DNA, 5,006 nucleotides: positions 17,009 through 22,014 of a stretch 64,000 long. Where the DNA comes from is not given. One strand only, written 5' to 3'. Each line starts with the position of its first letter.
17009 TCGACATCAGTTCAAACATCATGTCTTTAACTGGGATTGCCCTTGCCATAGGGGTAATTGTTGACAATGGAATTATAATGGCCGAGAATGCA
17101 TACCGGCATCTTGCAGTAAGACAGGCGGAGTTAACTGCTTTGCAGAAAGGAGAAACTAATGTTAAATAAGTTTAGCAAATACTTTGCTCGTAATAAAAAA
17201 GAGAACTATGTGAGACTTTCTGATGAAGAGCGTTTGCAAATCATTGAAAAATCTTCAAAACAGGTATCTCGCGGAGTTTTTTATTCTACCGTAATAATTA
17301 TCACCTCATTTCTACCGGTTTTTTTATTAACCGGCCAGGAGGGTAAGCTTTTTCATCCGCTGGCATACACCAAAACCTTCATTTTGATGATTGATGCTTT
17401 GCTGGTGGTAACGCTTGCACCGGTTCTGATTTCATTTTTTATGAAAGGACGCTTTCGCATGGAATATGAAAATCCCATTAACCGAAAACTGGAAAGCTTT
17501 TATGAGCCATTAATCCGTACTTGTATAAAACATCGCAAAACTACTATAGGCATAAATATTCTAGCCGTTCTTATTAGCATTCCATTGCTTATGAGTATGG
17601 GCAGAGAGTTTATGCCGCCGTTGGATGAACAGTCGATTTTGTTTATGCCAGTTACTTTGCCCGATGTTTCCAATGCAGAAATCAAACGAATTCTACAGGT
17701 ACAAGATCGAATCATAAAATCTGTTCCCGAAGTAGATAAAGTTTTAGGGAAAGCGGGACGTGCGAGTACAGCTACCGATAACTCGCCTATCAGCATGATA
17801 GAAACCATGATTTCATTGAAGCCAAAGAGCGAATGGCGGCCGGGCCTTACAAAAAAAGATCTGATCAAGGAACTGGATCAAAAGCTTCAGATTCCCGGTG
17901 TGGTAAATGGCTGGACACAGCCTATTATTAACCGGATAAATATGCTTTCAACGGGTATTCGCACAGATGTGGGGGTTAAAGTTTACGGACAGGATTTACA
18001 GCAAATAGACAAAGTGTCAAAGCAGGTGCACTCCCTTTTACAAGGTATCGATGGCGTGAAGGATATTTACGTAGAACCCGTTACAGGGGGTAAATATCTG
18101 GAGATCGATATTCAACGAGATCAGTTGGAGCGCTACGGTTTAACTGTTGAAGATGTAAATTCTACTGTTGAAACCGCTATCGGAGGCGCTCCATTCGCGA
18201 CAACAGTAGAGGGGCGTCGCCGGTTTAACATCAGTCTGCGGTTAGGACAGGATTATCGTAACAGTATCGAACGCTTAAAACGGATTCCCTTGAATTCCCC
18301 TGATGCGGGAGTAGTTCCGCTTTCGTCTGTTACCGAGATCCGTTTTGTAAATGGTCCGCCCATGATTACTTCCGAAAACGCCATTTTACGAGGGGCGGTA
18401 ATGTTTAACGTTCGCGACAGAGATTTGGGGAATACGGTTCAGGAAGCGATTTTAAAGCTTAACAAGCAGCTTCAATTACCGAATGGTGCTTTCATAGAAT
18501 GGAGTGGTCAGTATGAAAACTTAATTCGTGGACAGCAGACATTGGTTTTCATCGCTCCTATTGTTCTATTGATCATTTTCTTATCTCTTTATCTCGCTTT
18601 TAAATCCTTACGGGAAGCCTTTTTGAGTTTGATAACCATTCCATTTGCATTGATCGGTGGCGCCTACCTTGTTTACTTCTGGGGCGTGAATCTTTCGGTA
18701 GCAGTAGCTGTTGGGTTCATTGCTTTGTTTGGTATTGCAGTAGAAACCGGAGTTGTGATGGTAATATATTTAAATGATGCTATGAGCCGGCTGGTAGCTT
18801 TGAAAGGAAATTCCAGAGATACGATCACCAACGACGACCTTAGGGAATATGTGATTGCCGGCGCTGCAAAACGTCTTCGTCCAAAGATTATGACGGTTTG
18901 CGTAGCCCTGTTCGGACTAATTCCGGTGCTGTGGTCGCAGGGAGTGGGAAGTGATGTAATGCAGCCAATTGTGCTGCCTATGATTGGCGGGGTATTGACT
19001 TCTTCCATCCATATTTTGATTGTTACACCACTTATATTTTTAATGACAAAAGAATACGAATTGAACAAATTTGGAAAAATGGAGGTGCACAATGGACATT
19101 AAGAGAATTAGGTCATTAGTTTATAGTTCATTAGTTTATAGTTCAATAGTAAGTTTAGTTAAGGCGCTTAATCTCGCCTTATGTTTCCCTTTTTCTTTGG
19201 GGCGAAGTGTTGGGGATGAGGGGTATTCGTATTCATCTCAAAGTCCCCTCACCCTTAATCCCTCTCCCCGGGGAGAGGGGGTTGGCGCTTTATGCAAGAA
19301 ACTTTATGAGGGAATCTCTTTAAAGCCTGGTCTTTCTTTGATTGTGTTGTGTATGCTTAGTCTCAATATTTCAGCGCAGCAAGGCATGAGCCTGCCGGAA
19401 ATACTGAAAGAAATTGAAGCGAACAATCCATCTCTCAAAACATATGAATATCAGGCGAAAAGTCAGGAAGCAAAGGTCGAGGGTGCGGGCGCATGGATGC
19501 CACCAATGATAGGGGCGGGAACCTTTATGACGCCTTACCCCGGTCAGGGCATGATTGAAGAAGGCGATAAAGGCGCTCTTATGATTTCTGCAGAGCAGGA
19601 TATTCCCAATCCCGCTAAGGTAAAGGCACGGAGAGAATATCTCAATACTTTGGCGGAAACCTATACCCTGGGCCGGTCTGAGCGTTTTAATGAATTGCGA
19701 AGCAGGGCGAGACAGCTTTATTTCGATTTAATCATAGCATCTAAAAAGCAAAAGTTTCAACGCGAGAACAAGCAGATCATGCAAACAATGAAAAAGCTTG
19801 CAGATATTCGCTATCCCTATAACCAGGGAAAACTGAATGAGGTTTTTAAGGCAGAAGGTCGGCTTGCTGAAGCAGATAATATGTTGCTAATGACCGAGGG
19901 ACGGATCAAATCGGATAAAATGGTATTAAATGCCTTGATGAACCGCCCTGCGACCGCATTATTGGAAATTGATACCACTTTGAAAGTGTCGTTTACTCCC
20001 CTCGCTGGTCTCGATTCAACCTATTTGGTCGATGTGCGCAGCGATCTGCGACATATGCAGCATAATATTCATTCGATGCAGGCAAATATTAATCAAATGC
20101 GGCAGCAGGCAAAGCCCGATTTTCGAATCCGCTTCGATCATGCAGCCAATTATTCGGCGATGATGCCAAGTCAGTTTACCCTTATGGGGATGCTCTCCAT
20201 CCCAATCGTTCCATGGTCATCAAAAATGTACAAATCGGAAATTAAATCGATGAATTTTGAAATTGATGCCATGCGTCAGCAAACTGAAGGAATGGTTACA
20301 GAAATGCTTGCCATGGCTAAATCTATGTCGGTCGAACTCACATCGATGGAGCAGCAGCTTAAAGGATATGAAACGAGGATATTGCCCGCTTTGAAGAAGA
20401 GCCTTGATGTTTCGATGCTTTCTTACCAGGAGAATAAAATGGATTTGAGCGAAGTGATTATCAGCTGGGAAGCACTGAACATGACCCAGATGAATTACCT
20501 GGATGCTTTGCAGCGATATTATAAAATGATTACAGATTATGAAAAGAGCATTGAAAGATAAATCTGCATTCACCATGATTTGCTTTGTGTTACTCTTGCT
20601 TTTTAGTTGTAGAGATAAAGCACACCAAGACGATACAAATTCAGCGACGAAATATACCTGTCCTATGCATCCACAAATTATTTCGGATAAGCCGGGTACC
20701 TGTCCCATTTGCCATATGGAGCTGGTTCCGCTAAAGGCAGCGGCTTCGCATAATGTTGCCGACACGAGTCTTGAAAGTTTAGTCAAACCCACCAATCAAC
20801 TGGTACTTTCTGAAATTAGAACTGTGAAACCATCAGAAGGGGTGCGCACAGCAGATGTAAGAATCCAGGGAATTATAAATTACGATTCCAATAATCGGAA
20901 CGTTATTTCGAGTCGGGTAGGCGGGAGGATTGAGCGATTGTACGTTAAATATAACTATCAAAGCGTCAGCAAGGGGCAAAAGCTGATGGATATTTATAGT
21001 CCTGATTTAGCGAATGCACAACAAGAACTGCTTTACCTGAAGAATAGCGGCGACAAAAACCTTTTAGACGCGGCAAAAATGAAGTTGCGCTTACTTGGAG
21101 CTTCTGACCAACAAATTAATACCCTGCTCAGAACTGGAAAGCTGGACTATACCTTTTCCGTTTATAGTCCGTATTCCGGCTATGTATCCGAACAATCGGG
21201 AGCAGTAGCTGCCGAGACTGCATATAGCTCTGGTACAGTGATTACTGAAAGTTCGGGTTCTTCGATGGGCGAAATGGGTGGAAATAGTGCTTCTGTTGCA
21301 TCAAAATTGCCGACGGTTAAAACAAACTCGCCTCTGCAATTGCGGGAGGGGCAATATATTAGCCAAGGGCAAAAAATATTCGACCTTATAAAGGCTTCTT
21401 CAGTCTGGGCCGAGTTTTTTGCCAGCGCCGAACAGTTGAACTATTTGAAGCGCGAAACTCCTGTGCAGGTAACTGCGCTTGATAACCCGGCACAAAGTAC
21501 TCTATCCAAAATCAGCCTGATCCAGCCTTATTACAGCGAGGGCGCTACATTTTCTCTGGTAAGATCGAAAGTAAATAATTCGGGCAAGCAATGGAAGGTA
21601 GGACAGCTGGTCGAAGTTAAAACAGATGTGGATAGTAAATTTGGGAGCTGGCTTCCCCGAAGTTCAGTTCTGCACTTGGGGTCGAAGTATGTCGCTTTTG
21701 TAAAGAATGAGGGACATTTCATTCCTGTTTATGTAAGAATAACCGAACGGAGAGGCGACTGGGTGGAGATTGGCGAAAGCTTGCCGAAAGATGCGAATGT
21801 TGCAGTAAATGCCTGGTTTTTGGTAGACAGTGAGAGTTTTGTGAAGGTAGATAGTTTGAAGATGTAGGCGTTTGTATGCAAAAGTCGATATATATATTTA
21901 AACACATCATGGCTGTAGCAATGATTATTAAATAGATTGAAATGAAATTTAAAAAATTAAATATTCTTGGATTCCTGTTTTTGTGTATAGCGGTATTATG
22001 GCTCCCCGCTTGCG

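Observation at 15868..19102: CusA apparently split naturally in the TM4-TM5 cytoplasmic loop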

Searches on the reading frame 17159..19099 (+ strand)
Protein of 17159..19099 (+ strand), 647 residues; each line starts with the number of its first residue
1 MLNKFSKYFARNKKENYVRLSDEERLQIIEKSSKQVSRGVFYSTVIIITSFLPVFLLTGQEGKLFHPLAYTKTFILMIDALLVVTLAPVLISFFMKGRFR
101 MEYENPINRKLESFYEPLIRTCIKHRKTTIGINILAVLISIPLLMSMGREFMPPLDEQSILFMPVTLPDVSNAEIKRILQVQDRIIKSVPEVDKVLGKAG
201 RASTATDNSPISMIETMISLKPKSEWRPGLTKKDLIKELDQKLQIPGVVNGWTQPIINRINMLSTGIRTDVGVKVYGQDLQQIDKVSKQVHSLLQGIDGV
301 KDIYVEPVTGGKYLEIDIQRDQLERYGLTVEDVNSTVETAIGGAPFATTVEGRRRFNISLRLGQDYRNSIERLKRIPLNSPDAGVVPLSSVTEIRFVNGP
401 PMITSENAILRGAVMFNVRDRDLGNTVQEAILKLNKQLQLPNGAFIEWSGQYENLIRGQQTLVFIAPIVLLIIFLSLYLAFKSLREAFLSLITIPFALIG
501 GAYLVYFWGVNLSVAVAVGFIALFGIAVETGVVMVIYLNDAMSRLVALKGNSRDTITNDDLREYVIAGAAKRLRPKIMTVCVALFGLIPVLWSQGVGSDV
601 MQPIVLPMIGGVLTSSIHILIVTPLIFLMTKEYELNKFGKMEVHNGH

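Call 3: search_protein_families(library=pfam, proteins=[window:17159-19099:+])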
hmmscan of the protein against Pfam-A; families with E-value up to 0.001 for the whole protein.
window:17159-19099:+ (647 aa): 1 family
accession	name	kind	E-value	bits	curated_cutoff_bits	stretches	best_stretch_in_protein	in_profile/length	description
PF00873.25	ACR_tran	-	2.1e-126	423.5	28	1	21-629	416-1019/1021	AcrB/AcrD/AcrF family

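Call 4: search_protein_families(library=ncbifam, proteins=[window:17159-19099:+])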
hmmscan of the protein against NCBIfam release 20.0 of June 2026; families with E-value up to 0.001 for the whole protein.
window:17159-19099:+ (647 aa): 11 families
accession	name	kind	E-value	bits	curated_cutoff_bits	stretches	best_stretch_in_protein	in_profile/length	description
TIGR00914.1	2A0601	subfamily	4.6e-189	630.6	701.45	1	7-631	419-1036/1051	CusA/CzcA family heavy metal efflux RND transporter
NF033617.1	RND_permease_2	subfamily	6.8e-68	229.6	1250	1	31-630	424-1007/1009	multidrug efflux RND transporter permease subunit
NF000282.2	RND_permease_1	subfamily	7.1e-49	166.6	1250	1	16-630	414-1027/1029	multidrug efflux RND transporter permease subunit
NF007798.0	PRK10503.1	equivalog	1.5e-45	155.3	1584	1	30-633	434-1025/1040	MdtB/MuxB family multidrug efflux RND transporter permease subunit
NF007905.0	PRK10614.1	equivalog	1.7e-43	148.6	1774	1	31-633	426-1011/1025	multidrug efflux RND transporter permease subunit MdtC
TIGR00915.1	2A0602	subfamily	3.3e-43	147.7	940.35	1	28-632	430-1030/1050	efflux RND transporter permease subunit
NF007133.0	PRK09579.1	equivalog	1.4e-31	108.9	1763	1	33-630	427-1002/1017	multidrug efflux RND transporter permease subunit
NF007131.0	PRK09577.1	equivalog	7.3e-28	96.8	1768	1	15-630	413-1022/1045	multidrug efflux RND transporter permease subunit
NF007842.1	PRK10555.1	equivalog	6.5e-25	87.1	1854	1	312-631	723-1027/1036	multidrug efflux RND transporter permease AcrD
NF000037.1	RND_perm_OqxB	exception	9.8e-23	79.9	2200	1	314-629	731-1033/1050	multidrug efflux RND transporter permease subunit OqxB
NF011706.2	PRK15127.1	equivalog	2e-21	75.6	2150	1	31-631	433-1030/1049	multidrug efflux RND transporter permease subunit AcrB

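Call 14: search_solved_structures(query=window:17159-19099:+, show_alignments=1)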
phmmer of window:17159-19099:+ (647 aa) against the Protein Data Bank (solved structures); distinct sequences matched with E-value up to 0.001: 80 (the best 60 are shown).
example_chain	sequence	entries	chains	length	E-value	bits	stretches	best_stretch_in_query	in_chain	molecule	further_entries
3ne5_A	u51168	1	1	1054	7.3e-159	533.2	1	20-627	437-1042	Cation efflux system protein cusA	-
3t51_A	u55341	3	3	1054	7.3e-159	533.2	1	20-627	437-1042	Cation efflux system protein CusA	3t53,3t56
3k07_A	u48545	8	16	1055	7.4e-159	533.2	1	20-627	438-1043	Cation efflux system protein cusA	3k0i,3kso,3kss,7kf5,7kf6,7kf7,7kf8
4dnt_A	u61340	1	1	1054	1.7e-158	532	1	20-627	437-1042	Cation efflux system protein CusA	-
4dop_A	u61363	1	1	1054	5e-158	530.5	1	20-627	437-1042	Cation efflux system protein CusA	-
4dnr_A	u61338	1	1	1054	1e-157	529.4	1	19-627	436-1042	Cation efflux system protein CusA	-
4k0e_A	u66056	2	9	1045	2.8e-95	323.2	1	28-630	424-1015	Heavy metal cation tricomponent efflux pump ZneA(CzcA-like)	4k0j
9lyq_B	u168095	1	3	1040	1.5e-37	132.6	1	26-631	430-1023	Multidrug resistance protein MdtB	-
5lq3_A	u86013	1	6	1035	1.6e-33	119.3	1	32-633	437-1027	CmeB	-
5t0o_A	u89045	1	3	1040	1.7e-33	119.2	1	32-633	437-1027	CmeB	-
8f3e_A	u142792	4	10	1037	8.7e-32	113.5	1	15-631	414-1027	Efflux pump membrane transporter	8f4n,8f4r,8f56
9e9f_B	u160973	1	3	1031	1.2e-26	96.5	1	313-630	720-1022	Efflux pump membrane transporter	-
8zxs_A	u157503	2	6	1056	1.6e-26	96.1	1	30-631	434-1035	Efflux pump membrane transporter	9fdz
8gjj_B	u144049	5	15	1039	1.9e-26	95.9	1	31-633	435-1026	Efflux pump membrane transporter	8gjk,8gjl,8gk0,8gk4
7cz9_A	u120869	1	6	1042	2e-26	95.8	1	30-630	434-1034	Efflux pump membrane transporter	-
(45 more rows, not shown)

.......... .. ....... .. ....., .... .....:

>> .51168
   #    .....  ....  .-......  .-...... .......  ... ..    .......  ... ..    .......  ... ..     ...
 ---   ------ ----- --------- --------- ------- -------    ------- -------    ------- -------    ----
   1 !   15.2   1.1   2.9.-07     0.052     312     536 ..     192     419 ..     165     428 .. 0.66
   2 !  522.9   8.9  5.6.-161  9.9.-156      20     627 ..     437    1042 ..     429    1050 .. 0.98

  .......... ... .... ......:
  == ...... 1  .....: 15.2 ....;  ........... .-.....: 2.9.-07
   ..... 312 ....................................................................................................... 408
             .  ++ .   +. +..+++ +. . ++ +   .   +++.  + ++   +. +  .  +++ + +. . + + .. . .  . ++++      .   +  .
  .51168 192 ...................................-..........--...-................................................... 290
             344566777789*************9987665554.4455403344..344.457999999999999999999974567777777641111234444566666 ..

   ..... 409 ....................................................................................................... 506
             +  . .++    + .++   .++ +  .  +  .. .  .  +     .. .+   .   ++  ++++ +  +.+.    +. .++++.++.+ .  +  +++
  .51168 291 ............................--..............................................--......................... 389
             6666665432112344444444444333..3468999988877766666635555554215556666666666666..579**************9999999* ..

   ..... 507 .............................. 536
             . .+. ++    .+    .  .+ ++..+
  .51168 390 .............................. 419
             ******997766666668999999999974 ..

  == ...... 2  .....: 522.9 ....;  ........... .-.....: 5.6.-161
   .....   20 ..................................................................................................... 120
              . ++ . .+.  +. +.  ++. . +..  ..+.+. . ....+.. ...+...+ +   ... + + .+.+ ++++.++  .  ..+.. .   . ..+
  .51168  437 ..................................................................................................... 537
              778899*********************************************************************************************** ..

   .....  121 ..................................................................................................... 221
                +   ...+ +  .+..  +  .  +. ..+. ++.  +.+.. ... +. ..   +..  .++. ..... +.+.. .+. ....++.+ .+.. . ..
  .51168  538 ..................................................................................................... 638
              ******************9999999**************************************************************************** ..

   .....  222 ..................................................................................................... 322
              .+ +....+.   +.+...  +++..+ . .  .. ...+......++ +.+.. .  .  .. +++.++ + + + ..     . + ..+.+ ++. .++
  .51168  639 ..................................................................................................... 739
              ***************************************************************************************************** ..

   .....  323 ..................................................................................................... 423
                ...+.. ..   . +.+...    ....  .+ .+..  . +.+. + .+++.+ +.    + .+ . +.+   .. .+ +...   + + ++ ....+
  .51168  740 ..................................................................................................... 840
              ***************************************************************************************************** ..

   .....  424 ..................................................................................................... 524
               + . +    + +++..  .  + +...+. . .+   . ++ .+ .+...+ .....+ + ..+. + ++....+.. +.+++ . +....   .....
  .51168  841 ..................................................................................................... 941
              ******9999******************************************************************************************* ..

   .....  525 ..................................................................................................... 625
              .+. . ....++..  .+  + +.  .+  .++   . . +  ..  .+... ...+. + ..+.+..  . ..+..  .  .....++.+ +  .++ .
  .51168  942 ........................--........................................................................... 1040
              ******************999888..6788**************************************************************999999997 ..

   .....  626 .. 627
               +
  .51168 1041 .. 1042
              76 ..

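Call 66: predict_structure(alignment_id=A2)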
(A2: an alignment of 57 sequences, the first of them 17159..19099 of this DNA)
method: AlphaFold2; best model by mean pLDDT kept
length: 647 residues; sequences in the alignment: 57
mean_pLDDT: 51.1   pTM: 0.33
mean pLDDT of the five models: 51.1, 49.4, 48.2, 45.0, 44.2
residues with pLDDT >= 90: 0; 70-90: 90; 50-70: 227; < 50: 330
segments of 3 or more residues with pLDDT < 50: 1-5, 7-105, 107-109, 140-217, 239-268, 342-368, 401-408, 495-515, 589-611, 632-647
pLDDT, mean of each block of 10 residues (from residue 1): 43 38 43 38 42 35 36 43 44 38 45 50 52 50 44 30 27 34 38 34 31 48 62 56 36 32 36 70 76 77 59 67 79 70 42 32 46 75 80 67 48 62 67 80 71 57 58 59 57 47 41 50 55 58 62 59 60 56 52 41 46 51 51 47 39
secondary structure, 60 per line:
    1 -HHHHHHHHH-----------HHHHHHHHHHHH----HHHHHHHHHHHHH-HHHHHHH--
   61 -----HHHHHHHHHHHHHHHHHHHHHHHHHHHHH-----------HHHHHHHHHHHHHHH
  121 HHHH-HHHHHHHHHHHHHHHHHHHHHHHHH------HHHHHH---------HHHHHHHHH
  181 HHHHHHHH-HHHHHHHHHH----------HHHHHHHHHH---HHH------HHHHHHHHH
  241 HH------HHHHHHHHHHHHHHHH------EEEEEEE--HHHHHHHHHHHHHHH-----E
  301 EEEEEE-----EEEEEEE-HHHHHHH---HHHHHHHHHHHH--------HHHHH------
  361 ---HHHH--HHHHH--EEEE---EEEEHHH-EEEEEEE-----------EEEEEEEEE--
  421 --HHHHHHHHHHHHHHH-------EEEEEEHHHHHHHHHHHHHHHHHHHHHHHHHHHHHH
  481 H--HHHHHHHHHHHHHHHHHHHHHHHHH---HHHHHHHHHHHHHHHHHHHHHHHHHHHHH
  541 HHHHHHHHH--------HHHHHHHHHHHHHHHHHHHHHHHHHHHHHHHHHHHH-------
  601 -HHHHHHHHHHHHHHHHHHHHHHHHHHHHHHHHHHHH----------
elements in order (helices of 4 or more, strands of 3 or more residues): H2-10 H22-33 H38-50 H52-58 H66-94 H106-124 H126-150 H157-162 H172-188 H190-199 H210-219 H232-242 H249-264 E271-277 H280-294 E300-306 E312-318 H320-326 H330-341 H350-354 H364-367 H370-374 E377-380 E384-387 E392-398 E410-418 H423-437 E445-450 H451-481 H484-508 H512-549 H558-593 H602-637

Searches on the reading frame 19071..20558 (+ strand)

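Call 3: search_protein_families(library=pfam, proteins=[window:19071-20558:+])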
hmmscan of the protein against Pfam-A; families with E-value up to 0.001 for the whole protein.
window:19071-20558:+ (496 aa): 1 family
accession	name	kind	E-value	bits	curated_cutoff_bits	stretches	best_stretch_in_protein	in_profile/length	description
PF02321.23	OEP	-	3e-15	56.9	22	2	110-290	3-186/187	Outer membrane efflux protein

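Call 4: search_protein_families(library=ncbifam, proteins=[window:19071-20558:+])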
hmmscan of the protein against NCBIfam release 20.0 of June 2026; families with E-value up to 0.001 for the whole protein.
window:19071-20558:+ (496 aa): 1 family
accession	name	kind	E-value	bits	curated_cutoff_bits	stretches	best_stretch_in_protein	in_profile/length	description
TIGR01844.1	type_I_sec_TolC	subfamily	2.6e-06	26.7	225.15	1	116-350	13-252/414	TolC family outer membrane protein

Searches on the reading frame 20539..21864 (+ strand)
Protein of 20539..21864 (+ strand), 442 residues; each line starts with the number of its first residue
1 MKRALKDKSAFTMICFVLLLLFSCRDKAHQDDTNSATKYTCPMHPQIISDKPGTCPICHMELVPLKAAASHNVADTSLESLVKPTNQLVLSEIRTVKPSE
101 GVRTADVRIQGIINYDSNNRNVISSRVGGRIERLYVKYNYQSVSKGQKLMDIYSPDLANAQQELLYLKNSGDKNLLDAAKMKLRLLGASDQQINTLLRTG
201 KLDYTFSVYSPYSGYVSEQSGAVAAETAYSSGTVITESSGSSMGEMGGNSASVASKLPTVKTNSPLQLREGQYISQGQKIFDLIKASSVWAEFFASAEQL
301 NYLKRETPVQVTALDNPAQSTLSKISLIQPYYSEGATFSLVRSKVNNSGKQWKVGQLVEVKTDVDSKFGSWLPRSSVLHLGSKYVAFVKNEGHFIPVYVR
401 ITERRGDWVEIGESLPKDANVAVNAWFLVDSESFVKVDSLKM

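Call 3: search_protein_families(library=pfam, proteins=[window:20539-21864:+])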
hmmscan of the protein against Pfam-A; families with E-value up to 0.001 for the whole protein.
window:20539-21864:+ (442 aa): 5 families
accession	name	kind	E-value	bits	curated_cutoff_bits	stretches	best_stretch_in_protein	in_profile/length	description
PF16576.10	HlyD_D23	-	2.7e-44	151.4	30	2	105-219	4-122/214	Barrel-sandwich domain of CusB or HlyD membrane-fusion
PF19335.5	HMBD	-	1.6e-13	50.8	23.6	1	38-64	1-27/28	Heavy metal binding domain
PF16572.11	HlyD_D4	-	7.1e-11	42.2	26.4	1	149-201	1-54/55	Long alpha hairpin domain of cation efflux system protein, CusB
PF13437.12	HlyD_3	-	5.7e-10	40.3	22.2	1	267-331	14-79/106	HlyD family secretion protein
PF13533.13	Biotin_lipoyl_2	-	1.8e-05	24.9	29.8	0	123-150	3-29/32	Biotin-lipoyl like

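Call 4: search_protein_families(library=ncbifam, proteins=[window:20539-21864:+])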
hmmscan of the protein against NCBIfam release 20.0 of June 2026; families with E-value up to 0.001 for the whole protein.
window:20539-21864:+ (442 aa): 6 families
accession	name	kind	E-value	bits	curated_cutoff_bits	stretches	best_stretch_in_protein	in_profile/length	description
NF007303.0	PRK09783.1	subfamily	6.4e-26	90.7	390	2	39-216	50-225/414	copper/silver efflux system membrane fusion protein CusB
TIGR01730.1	RND_mfp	subfamily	1.7e-21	76.6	94.9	1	268-437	150-321/322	efflux RND transporter periplasmic adaptor subunit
TIGR00999.1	8a0102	subfamily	2e-18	66.5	319.3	1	268-429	108-270/271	CzcB/NccB family metal efflux transporter periplasmic adaptor subunit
TIGR00998.1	8a0101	subfamily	3.2e-07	29.6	390.8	1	266-367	218-317/334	EmrA/EmrK family multidrug efflux transporter periplasmic adaptor subunit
NF045680.1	DiMtlExpIhpB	equivalog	3.6e-07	29.5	450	1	268-432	153-317/326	divalent metal ion exporter adaptor subunit IhpB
NF007785.0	PRK10476.1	equivalog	0.00022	20.2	376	0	123-168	51-99/347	multidrug transporter subunit MdtN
